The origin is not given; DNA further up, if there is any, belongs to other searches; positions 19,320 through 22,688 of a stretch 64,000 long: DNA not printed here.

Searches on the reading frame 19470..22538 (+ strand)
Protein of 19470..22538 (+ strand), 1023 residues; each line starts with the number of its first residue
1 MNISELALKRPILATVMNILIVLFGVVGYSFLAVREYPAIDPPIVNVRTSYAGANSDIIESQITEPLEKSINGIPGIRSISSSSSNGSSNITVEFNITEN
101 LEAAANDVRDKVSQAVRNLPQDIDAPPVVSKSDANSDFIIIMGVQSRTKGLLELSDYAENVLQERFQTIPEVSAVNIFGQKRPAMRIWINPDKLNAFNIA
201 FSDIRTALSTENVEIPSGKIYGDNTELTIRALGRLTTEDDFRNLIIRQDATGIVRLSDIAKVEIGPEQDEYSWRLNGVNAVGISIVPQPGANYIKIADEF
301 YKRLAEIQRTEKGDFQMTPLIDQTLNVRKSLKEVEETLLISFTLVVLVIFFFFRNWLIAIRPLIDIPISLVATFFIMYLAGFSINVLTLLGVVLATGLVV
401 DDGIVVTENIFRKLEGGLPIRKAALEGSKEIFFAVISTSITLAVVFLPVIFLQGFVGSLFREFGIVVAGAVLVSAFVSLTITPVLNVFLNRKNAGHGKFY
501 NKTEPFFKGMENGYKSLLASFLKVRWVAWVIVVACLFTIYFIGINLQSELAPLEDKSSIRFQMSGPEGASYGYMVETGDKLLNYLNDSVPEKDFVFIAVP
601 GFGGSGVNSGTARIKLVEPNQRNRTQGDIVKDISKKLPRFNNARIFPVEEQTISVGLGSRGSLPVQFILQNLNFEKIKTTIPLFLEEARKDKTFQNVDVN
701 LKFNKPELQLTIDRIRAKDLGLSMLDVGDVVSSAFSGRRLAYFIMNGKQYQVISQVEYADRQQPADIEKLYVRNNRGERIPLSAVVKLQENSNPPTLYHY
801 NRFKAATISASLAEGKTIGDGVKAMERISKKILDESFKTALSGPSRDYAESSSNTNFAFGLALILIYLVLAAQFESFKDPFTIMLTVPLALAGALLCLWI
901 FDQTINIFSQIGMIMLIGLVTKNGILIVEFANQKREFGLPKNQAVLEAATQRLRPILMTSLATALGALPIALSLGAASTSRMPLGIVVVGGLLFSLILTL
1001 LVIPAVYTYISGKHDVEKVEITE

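Call 52: search_protein_families(library=pfam, proteins=[window:19470-22538:+], max_evalue=0.00001)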
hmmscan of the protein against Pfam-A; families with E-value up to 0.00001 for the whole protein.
window:19470-22538:+ (1023 aa): 2 families
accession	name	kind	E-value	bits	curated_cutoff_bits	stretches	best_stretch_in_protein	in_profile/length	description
PF00873.25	ACR_tran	-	7.7e-286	951.3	28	1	3-1010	1-1020/1021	AcrB/AcrD/AcrF family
PF03176.21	MMPL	-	9.7e-12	44.9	20.5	1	815-1013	99-305/333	MMPL family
